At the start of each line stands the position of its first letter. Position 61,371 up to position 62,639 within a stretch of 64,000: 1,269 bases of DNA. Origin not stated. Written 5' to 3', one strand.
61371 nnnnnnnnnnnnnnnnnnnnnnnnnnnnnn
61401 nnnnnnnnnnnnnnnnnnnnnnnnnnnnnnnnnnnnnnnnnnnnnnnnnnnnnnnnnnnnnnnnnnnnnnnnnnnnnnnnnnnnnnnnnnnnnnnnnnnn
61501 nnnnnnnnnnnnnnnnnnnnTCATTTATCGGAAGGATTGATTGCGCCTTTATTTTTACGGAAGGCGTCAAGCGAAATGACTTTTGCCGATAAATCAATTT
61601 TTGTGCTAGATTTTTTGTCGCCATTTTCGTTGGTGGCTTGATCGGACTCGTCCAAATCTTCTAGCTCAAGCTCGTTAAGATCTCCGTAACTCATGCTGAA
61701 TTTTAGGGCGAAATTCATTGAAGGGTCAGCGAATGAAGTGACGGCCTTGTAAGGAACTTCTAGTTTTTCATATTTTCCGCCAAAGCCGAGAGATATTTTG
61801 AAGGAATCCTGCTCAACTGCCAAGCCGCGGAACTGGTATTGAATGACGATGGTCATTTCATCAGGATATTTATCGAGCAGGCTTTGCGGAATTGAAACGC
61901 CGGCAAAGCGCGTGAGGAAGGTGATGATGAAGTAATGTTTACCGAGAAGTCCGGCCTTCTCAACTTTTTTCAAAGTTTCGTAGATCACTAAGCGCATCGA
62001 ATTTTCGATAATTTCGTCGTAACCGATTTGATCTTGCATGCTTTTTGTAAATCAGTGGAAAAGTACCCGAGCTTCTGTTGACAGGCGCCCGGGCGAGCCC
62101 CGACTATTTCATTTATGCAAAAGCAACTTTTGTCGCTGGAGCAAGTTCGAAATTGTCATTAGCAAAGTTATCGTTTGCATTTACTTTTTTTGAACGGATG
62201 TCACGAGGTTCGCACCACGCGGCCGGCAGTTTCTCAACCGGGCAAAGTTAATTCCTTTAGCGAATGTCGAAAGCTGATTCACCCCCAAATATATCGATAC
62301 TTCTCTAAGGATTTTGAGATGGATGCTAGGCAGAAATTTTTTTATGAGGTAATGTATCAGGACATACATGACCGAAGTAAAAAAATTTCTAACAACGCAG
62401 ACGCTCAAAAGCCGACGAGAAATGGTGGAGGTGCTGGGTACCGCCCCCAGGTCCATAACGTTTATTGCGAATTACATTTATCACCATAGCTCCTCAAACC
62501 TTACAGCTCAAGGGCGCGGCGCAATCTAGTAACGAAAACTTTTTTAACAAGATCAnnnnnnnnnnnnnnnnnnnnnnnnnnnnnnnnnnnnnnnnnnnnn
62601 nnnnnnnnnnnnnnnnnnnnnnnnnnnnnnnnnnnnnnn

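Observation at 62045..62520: Circularly permuted two-piece tmRNA gene hidden under two spurious ORFs, with a non-canonical T-loop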

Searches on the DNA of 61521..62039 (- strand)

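Call 16: search_rna_families(sources=[L007, L009, L015, L017, L022, L024, L029, L031, L033, L042, L043, L047, L053, L054, L060, L062, L078, L080, L070, L071], threshold=gathering)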
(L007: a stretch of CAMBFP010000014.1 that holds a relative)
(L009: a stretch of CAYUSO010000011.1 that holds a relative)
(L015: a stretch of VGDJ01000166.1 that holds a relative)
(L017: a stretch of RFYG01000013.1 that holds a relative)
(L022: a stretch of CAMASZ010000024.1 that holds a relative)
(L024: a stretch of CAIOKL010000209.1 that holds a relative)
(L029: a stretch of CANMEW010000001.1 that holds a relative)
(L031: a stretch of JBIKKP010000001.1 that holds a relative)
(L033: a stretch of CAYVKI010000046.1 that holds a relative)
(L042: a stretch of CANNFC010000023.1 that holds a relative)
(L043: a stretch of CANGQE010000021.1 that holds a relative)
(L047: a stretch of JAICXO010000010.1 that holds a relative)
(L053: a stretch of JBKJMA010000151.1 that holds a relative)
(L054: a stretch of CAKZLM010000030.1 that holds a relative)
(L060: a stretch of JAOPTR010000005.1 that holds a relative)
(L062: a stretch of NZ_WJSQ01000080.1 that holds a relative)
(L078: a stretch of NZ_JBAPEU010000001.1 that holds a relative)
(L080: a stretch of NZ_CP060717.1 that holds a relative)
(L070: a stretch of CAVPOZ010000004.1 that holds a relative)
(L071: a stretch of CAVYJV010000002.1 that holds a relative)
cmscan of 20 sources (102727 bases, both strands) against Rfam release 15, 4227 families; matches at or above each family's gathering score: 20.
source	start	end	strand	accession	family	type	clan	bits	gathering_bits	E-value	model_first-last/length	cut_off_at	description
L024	2106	2474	+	RF01849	alpha_tmRNA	Gene;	CL00001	162.5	50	8.7e-45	1-355/355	no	Alphaproteobacteria transfer-messenger RNA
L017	2093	2476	+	RF01849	alpha_tmRNA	Gene;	CL00001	150.3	50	4.2e-41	1-355/355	no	Alphaproteobacteria transfer-messenger RNA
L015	81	470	+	RF01849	alpha_tmRNA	Gene;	CL00001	148.3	50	1.7e-40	1-355/355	no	Alphaproteobacteria transfer-messenger RNA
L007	2082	2474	+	RF01849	alpha_tmRNA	Gene;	CL00001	148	50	2e-40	1-355/355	no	Alphaproteobacteria transfer-messenger RNA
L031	1977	2468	+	RF01849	alpha_tmRNA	Gene;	CL00001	145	50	1.7e-39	1-355/355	no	Alphaproteobacteria transfer-messenger RNA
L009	104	579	+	RF01849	alpha_tmRNA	Gene;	CL00001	142.3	50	1.1e-38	1-355/355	no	Alphaproteobacteria transfer-messenger RNA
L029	975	1485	+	RF01849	alpha_tmRNA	Gene;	CL00001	140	50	5.4e-38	1-355/355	no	Alphaproteobacteria transfer-messenger RNA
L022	2018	2420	+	RF01849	alpha_tmRNA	Gene;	CL00001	139.1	50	1e-37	1-355/355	no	Alphaproteobacteria transfer-messenger RNA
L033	1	458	+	RF01849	alpha_tmRNA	Gene;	CL00001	127.3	50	3.9e-34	72-355/355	5'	Alphaproteobacteria transfer-messenger RNA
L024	2166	2424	+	RF04321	tmRNA_permuted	Gene;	-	124.5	47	1.1e-23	1-213/213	no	permuted transfer-messenger RNA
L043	1915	2388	+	RF01849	alpha_tmRNA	Gene;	CL00001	123.4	50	5.6e-33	1-355/355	no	Alphaproteobacteria transfer-messenger RNA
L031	2045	2414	+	RF04321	tmRNA_permuted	Gene;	-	121.7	47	4.9e-23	1-213/213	no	permuted transfer-messenger RNA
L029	1042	1430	+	RF04321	tmRNA_permuted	Gene;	-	120.5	47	9.1e-23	1-213/213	no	permuted transfer-messenger RNA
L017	2152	2413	+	RF04321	tmRNA_permuted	Gene;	-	116.8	47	6.4e-22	1-213/213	no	permuted transfer-messenger RNA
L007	2150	2425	+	RF04321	tmRNA_permuted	Gene;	-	116.4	47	8e-22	1-213/213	no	permuted transfer-messenger RNA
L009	170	515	+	RF04321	tmRNA_permuted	Gene;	-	115.4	47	1.3e-21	1-213/213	no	permuted transfer-messenger RNA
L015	141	407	+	RF04321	tmRNA_permuted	Gene;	-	113.7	47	3.2e-21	1-213/213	no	permuted transfer-messenger RNA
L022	2078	2372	+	RF04321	tmRNA_permuted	Gene;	-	105.9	47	2e-19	1-213/213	no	permuted transfer-messenger RNA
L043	1968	2335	+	RF04321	tmRNA_permuted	Gene;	-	101.8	47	1.7e-18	1-213/213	no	permuted transfer-messenger RNA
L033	1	401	+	RF04321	tmRNA_permuted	Gene;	-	99.2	47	6.7e-18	16-213/213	5'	permuted transfer-messenger RNA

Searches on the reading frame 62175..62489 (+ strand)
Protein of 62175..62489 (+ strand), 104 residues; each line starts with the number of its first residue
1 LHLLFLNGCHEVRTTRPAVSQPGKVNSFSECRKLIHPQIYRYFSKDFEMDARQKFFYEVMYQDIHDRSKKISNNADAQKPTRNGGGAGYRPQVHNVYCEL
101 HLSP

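Call 7: search_protein_families(library=pfam, proteins=[window:62175-62489:+], max_evalue=0.01)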
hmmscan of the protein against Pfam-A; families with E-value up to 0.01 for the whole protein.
window:62175-62489:+ (104 aa): 0 families

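Call 8: search_protein_families(library=ncbifam, proteins=[window:62175-62489:+], max_evalue=0.01)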
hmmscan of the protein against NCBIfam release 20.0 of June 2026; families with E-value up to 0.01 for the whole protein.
window:62175-62489:+ (104 aa): 0 families
